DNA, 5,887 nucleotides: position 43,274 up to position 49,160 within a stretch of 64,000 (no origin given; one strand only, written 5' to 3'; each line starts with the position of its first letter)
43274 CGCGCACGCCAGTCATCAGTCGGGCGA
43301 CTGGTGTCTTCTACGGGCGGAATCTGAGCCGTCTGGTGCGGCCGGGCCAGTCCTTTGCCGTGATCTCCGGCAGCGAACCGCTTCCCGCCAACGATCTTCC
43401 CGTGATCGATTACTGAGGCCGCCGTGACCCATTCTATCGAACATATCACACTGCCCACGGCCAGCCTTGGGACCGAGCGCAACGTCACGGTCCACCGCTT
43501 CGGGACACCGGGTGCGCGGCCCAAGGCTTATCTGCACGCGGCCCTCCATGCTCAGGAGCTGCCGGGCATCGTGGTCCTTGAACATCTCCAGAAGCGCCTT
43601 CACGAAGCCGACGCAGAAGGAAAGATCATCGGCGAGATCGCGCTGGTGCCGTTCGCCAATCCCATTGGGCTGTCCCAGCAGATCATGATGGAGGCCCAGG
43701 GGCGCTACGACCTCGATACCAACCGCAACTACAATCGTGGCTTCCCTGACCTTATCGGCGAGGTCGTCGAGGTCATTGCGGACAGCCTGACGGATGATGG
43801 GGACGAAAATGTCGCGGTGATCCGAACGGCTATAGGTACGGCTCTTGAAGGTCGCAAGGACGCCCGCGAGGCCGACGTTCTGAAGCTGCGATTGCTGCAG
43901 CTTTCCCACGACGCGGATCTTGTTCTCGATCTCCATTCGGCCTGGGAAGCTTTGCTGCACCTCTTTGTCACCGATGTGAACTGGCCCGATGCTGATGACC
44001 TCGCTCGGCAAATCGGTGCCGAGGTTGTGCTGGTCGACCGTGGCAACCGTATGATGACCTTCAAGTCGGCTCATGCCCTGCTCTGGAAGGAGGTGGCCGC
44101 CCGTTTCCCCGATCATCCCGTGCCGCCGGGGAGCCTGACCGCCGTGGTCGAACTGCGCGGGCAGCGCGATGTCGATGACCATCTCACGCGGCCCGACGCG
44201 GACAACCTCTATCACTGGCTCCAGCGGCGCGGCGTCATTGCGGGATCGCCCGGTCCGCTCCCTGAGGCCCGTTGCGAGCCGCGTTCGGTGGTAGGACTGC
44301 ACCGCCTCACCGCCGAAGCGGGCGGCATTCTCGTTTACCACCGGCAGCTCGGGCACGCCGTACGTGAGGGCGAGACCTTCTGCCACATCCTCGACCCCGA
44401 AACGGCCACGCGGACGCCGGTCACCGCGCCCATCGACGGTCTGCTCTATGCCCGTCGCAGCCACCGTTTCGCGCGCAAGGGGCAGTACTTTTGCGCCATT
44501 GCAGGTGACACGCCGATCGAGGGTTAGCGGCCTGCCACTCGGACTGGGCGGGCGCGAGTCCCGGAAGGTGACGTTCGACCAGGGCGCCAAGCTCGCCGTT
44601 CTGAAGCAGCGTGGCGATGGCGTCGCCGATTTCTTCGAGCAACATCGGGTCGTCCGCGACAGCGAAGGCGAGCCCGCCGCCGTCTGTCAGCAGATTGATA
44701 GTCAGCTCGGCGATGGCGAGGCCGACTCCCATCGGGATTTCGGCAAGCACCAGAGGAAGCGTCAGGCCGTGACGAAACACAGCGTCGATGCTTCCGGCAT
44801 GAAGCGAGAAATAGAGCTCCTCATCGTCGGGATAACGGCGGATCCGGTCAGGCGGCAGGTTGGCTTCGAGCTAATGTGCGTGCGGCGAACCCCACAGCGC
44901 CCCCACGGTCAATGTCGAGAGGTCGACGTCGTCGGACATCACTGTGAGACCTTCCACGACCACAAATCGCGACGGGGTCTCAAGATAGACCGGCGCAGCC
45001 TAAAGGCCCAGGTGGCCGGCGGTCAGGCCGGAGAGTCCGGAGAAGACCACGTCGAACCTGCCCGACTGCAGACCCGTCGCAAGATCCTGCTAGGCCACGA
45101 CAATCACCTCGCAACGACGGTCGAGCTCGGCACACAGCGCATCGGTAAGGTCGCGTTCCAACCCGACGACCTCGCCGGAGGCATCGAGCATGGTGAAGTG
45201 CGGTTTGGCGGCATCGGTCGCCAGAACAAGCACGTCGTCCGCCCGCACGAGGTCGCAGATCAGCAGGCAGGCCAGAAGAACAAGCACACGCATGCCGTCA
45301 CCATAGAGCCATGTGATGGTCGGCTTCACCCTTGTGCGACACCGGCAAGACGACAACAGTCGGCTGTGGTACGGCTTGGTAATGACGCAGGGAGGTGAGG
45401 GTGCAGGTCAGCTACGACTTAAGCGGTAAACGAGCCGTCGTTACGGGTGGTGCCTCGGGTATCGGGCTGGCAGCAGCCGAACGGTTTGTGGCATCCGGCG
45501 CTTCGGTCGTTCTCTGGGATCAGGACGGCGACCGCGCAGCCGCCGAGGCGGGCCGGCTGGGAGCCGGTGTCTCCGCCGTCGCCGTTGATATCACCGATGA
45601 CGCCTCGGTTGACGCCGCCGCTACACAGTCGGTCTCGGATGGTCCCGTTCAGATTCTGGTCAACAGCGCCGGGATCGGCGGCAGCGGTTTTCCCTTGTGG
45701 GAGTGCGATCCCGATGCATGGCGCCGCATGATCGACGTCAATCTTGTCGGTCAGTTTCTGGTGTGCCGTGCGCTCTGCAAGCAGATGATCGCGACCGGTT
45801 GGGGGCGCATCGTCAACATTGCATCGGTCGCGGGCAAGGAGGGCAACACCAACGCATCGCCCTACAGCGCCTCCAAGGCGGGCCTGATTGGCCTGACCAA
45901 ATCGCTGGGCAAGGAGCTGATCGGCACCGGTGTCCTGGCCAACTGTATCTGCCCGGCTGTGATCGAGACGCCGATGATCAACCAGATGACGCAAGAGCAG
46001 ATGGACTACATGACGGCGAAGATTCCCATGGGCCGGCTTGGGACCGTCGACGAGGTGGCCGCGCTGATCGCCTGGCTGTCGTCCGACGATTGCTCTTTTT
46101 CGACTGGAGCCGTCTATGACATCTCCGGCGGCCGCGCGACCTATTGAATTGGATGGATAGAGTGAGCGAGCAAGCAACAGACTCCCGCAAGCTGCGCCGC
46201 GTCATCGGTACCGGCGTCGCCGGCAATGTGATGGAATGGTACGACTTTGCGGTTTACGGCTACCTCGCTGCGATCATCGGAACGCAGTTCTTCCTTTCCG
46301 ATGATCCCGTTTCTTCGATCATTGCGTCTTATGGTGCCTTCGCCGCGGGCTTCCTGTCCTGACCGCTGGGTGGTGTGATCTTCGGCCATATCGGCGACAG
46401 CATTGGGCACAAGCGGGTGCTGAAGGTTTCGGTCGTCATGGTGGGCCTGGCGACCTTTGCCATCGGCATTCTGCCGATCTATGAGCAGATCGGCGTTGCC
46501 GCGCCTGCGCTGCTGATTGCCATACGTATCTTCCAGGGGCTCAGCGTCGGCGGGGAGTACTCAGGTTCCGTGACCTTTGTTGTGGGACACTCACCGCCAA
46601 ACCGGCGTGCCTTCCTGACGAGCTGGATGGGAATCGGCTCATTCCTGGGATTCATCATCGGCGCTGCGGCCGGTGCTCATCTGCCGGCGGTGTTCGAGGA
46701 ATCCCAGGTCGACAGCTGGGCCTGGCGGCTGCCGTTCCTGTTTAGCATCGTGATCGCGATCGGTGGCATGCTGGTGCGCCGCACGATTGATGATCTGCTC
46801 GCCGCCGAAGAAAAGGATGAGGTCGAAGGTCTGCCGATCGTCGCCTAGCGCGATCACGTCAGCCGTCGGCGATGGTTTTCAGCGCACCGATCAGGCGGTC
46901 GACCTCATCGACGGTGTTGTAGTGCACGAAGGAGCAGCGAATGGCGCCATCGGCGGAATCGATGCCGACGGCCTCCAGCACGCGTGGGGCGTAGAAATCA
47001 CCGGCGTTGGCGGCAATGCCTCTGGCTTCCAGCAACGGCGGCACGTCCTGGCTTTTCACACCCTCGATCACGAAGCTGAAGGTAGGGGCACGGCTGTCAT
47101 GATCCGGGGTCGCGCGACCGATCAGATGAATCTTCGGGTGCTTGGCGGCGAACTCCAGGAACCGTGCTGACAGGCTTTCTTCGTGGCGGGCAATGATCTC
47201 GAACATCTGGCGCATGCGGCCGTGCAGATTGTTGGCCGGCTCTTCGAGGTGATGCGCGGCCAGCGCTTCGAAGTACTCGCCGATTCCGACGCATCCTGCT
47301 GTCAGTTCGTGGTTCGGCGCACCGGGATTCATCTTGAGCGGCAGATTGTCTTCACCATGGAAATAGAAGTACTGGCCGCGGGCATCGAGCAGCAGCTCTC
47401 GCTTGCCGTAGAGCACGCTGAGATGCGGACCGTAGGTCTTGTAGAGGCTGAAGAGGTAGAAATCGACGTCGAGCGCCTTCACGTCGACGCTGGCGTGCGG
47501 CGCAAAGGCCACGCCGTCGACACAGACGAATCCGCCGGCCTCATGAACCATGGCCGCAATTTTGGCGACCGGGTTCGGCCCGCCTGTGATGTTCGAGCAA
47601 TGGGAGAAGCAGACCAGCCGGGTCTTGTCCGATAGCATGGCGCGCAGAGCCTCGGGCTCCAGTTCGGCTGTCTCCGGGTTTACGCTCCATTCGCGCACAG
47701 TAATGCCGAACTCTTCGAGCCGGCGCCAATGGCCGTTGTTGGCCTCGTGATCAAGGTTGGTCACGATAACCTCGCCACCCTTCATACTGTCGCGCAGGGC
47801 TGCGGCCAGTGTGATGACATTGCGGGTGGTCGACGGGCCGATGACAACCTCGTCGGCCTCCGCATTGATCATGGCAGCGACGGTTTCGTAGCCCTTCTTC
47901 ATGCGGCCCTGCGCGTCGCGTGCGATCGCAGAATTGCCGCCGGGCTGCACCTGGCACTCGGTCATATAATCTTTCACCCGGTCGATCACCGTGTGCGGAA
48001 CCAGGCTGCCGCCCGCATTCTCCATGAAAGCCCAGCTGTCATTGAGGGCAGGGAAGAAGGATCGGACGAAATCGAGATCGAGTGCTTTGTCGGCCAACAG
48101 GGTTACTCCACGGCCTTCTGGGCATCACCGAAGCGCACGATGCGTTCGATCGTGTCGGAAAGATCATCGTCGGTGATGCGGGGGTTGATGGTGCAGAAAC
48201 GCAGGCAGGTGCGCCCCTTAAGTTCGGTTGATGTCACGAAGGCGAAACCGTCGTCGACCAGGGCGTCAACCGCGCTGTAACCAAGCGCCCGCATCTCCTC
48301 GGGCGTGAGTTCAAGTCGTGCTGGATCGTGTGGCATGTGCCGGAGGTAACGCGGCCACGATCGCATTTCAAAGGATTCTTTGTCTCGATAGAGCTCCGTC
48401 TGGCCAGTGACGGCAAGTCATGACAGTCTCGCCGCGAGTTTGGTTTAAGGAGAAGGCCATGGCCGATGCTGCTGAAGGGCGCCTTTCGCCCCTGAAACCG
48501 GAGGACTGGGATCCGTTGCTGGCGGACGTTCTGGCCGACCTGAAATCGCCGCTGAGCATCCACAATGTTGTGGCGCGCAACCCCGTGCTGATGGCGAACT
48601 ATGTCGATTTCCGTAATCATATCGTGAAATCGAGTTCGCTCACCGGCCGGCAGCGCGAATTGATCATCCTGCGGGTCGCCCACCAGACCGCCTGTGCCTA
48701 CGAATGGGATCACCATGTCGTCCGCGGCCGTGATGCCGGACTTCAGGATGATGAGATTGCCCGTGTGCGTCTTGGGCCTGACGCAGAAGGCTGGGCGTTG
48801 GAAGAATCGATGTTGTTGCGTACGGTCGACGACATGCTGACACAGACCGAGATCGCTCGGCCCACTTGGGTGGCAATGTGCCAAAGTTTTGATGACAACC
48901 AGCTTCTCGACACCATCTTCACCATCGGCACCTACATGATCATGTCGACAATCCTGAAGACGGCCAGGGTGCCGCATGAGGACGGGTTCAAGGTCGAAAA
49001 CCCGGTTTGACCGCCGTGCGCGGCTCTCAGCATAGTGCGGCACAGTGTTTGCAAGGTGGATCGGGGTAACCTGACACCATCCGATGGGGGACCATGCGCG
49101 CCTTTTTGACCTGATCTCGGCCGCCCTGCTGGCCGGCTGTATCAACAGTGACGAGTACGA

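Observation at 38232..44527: Candidate novel solute-catabolic cluster: EctC-like didomain + GcvT-family aminomethyltransferase + Rieske oxygenase + two DoeB/AstE-family deacylases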

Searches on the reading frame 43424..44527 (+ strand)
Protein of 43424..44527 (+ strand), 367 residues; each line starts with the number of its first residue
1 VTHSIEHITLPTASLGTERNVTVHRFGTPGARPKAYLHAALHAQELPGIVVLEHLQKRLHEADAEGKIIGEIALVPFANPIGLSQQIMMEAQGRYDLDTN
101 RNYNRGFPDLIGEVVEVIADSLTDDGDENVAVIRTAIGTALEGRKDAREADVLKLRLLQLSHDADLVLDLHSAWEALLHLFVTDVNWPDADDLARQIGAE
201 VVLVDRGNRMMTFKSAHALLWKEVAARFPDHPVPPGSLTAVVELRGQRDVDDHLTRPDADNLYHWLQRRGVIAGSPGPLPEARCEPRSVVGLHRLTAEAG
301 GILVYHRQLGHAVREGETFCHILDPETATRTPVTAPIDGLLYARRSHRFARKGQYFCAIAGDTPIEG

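Call 3: search_protein_families(library=pfam, proteins=[window:43424-44527:+], max_evalue=0.01)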
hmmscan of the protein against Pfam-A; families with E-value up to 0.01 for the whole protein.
window:43424-44527:+ (367 aa): 1 family
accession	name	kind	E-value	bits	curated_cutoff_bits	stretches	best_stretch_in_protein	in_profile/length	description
PF24827.1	AstE_AspA_cat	-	1.4e-16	61.1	25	1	33-210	3-148/192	Succinylglutamate desuccinylase/Aspartoacylase catalytic domain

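Call 4: search_protein_families(library=ncbifam, proteins=[window:43424-44527:+], max_evalue=0.01)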
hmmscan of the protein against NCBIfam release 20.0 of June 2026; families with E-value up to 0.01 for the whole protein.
window:43424-44527:+ (367 aa): 1 family
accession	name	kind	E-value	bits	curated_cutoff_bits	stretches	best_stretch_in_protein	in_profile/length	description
TIGR02994.1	ectoine_eutE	equivalog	3.8e-07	29.4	402.7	0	30-123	45-129/325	N(2)-acetyl-L-2,4-diaminobutanoate deacetylase DoeB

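Call 34: search_solved_structures(query=window:43424-44527:+, max_evalue=0.001, show_alignments=1)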
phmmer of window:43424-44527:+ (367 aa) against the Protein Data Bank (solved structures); distinct sequences matched with E-value up to 0.001: 4.
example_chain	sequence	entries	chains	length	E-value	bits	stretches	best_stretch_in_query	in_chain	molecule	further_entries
8ein_A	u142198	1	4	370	1.8e-70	240.9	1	4-365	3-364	Succinylglutamate desuccinylase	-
8eip_A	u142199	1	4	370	1.2e-69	238.1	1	4-365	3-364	Succinylglutamate desuccinylase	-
3fmc_A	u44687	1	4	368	2.1e-19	72.9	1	14-315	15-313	Putative succinylglutamate desuccinylase / aspartoacylase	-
3lwu_A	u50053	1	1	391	9.2e-16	60.9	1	15-323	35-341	Succinylglutamate desuccinylase/aspartoacylase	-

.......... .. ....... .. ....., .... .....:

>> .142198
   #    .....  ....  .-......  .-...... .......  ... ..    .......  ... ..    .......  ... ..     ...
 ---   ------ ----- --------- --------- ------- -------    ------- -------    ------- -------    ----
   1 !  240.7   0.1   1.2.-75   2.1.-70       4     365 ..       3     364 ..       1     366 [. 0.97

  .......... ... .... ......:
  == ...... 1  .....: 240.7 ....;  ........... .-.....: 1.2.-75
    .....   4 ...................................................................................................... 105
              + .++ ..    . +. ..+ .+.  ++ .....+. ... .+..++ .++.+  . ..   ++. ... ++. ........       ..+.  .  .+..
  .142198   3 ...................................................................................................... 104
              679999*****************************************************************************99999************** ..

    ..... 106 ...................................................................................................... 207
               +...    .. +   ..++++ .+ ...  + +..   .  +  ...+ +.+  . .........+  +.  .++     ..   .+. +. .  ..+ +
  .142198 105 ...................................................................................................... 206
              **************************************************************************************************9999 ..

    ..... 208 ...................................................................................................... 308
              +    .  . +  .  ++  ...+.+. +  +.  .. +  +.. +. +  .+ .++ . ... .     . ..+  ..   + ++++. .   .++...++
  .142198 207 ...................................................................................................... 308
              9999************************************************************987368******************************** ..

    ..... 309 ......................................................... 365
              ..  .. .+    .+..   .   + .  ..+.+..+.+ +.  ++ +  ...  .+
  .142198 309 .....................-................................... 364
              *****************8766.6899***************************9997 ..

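Call 69: search_dna_similar(query=window:43424-44527:+, collection=plasmids, mode=protein, max_rows=12)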
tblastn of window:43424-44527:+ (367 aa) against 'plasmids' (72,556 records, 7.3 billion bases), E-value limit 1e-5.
Records with a match: 58; places in all: 70; records where one place covers at least 80% of the query: 58.
Best place of each record, by identity: <60% 58.
By first word of the organism name: Burkholderia 8; Paraburkholderia 8; Azospirillum 7; Ensifer 7; Paracoccus 4; Caballeronia 4; Sinorhizobium 4; Haloarcula 3; Shinella 2; Haematobacter 1; and 10 more.
By predicted mobility (MOB-suite, as given by PLSDB): non-mobilizable 48; mobilizable 6; conjugative 4.
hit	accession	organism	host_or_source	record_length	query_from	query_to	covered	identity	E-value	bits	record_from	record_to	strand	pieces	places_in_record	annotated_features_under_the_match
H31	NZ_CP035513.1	Haematobacter massiliensis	single cell,human skin swab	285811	1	365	99%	46.0%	2e-93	312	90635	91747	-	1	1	succinylglutamate desuccinylase/aspartoacylase family protein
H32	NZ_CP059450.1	Azospirillum brasilense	Prokaryotes,soil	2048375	8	363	97%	42.4%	1e-75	261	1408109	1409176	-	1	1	none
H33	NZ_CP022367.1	Azospirillum sp. TSH58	single cell,paddy soils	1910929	8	363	97%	42.4%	8e-75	259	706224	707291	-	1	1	record has no annotation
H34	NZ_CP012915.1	Azospirillum brasilense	Digitaria eriantha,microbe,root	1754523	8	363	97%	42.4%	1e-72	252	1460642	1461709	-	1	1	none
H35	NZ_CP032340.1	Azospirillum brasilense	soil sample,Agricultural field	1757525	8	363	97%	42.4%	1e-72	252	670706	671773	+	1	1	none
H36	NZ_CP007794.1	Azospirillum argentinense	Triticum aestivum L.,Root,wheat ...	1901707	8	363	97%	41.9%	4e-78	268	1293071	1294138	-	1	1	record has no annotation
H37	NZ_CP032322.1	Azospirillum argentinense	soil sample,Agricultural field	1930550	8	363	97%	41.9%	6e-78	268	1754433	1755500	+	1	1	record has no annotation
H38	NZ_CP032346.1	Azospirillum brasilense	soil sample,Agricultural field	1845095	8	363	97%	41.9%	3e-73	254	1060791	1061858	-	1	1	record has no annotation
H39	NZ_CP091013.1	Burkholderia cenocepacia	-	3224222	5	366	99%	39.4%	9e-72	249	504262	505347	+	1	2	none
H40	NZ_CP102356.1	Paracoccus sp. SMMA_5_TC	pure culture,Lotus pond, a sulfur-borax ...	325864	16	365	95%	40.6%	2e-70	246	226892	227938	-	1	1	succinylglutamate desuccinylase/aspartoacylase family protein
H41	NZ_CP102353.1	Paracoccus sp. SMMA_5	pure culture,Lotus pond, a sulfur-borax ...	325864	16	365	95%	40.6%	2e-70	246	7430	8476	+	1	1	succinylglutamate desuccinylase/aspartoacylase family protein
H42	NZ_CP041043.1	Paracoccus sp. AK26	pure culture,Hexachlorocyclohexane ...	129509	8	365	98%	39.4%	6e-62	221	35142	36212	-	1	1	succinylglutamate desuccinylase/aspartoacylase family protein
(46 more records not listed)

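Call 71: get_annotated_region(hit=H31, flank=8000)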
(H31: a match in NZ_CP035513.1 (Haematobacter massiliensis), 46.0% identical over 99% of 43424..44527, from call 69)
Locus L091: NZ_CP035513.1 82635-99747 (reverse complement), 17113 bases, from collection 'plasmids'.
description: Haematobacter massiliensis strain OT1 plasmid pOT1-3, complete sequence
organism: Haematobacter massiliensis (NCBI taxid 195105)
taxonomy: Bacteria; Pseudomonadota; Alphaproteobacteria; Rhodobacterales; Paracoccaceae; Haematobacter; Haematobacter massiliensis
host: -; source: single cell,human skin swab; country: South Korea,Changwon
typing (MOB-suite, as given by PLSDB): non-mobilizable
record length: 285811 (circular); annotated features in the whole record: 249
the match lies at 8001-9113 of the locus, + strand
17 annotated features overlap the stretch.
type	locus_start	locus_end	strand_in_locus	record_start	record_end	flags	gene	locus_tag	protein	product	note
CDS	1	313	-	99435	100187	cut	-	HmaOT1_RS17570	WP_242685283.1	ATP-binding cassette domain-containing protein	-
CDS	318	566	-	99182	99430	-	-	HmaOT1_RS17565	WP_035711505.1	hypothetical protein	-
CDS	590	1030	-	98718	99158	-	-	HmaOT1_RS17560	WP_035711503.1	hypothetical protein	-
CDS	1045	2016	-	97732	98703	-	-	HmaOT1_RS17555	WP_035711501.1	YVTN family beta-propeller repeat protein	-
CDS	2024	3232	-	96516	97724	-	-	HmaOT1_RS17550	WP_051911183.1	ABC transporter substrate-binding protein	-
CDS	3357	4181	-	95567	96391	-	-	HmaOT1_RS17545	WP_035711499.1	substrate-binding domain-containing protein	-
CDS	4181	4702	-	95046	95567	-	-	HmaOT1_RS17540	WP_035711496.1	c-type cytochrome, methanol metabolism-related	-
CDS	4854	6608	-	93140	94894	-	-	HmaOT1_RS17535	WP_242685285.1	methanol/ethanol family PQQ-dependent dehydrogenase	-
CDS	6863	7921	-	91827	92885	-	mnmH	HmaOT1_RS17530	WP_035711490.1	tRNA 2-selenouridine(34) synthase MnmH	GO:0002098 - tRNA wobble uridine modification [Evidence IEA]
CDS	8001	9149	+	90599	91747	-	-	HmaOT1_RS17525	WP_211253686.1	succinylglutamate desuccinylase/aspartoacylase family protein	-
CDS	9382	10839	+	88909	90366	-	-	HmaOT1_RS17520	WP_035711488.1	YfcC family protein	-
CDS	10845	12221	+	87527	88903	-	-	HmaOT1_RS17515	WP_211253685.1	amino acid permease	GO:0055085 - transmembrane transport [Evidence IEA]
CDS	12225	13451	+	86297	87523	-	arcA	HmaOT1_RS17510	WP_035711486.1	arginine deiminase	GO:0019546 - arginine deiminase pathway [Evidence IEA]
CDS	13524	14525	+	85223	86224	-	-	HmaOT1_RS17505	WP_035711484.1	ornithine carbamoyltransferase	GO:0006520 - amino acid metabolic process [Evidence IEA]; GO:0006591 - ornithine metabolic process [Evidence IEA]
CDS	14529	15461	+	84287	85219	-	arcC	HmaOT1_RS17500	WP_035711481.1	carbamate kinase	GO:0006520 - amino acid metabolic process [Evidence IEA]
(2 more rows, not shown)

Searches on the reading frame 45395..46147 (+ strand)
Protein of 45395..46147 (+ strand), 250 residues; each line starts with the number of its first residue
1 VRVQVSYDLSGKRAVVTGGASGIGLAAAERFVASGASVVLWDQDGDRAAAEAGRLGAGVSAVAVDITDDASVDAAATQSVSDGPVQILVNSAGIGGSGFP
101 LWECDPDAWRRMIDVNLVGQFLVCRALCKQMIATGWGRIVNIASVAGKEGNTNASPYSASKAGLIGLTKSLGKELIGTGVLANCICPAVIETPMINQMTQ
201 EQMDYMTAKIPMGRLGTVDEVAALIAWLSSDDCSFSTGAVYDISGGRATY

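Call 3: search_protein_families(library=pfam, proteins=[window:45395-46147:+], max_evalue=0.01)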
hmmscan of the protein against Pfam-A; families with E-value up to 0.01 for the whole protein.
window:45395-46147:+ (250 aa): 4 families
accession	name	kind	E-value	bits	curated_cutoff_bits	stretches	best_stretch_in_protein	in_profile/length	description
PF13561.12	adh_short_C2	-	4.6e-54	183.9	27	1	20-246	3-234/236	Enoyl-(Acyl carrier protein) reductase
PF00106.31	adh_short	-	2.1e-52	177.9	26.6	1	12-201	1-193/195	short chain dehydrogenase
PF08659.16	KR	-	5.9e-10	39.8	22.6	1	15-164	4-156/180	KR domain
PF01370.27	Epimerase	-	1.1e-05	25.4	20.9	1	15-171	2-156/240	NAD dependent epimerase/dehydratase family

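Call 4: search_protein_families(library=ncbifam, proteins=[window:45395-46147:+], max_evalue=0.01)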
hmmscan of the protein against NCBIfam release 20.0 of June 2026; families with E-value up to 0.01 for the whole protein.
window:45395-46147:+ (250 aa): 221 families (the best 25 are shown)
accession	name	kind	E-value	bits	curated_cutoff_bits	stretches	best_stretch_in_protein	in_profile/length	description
NF004198.0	PRK05653.1-3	equivalog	4.6e-69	232.6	296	1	9-247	5-246/248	3-oxoacyl-ACP reductase FabG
NF009466.0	PRK12826.1-2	subfamily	9e-64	215.3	222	1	12-248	4-245/248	3-oxoacyl-ACP reductase FabG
TIGR01830.1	3oxo_ACP_reduc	equivalog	1.8e-60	204.6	297.75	1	14-246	1-237/239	3-oxoacyl-[acyl-carrier-protein] reductase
NF005559.1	PRK07231.1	subfamily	8.2e-60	202.4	215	1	9-248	2-248/249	glucose 1-dehydrogenase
NF009464.0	PRK12824.1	subfamily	2e-57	194.7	269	1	12-247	3-242/245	3-oxoacyl-ACP reductase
NF053701.1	CsHdxCHCADhChcB2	equivalog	5.7e-56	189.8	350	1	9-247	1-242/245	cis-4-hydroxycyclohexanecarboxylate dehydrogenase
NF004197.0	PRK05653.1-1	equivalog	1.2e-54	185.6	332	1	7-247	3-246/249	3-oxoacyl-ACP reductase FabG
NF005309.0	PRK06841.1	subfamily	9.2e-54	182.6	286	1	3-246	7-251/255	GolD/DthD family dehydrogenase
TIGR01829.1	AcAcCoA_reduct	subfamily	2.1e-53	181.5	302.1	1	14-247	3-240/242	acetoacetyl-CoA reductase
NF005067.0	PRK06484.1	equivalog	2e-51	175.1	713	1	11-250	9-254/524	short chain dehydrogenase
NF052558.1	MBtsdlDhBudC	equivalog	2e-51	175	270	1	10-247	2-241/250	meso-2,3-butanediol dehydrogenase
NF004818.0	PRK06172.1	equivalog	5e-51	173.4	336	1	6-247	2-250/253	SDR family oxidoreductase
NF040605.2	mycolic_FabG1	exception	9.5e-51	172.9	420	1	14-247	4-229/233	3-oxoacyl-ACP reductase FabG1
NF009547.0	PRK12936.1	subfamily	1.2e-50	172.4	436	1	7-248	2-243/245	3-ketoacyl-(acyl-carrier-protein) reductase NodG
NF004791.0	PRK06138.1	equivalog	1.6e-49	168.5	312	1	8-247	2-249/252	SDR family oxidoreductase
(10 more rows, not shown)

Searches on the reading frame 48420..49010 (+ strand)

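Call 41: search_protein_families(library=pfam, proteins=[window:48420-49010:+], max_evalue=0.001)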
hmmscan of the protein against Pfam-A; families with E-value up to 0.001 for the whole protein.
window:48420-49010:+ (196 aa): 1 family
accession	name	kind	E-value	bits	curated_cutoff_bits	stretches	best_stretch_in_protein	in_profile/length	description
PF02627.25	CMD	-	2e-12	47.3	23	1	55-117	1-63/84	Carboxymuconolactone decarboxylase family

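Call 83: search_protein_families(library=ncbifam, proteins=[window:48420-49010:+], max_evalue=1e-10)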
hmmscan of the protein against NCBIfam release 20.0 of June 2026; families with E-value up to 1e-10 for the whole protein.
window:48420-49010:+ (196 aa): 0 families
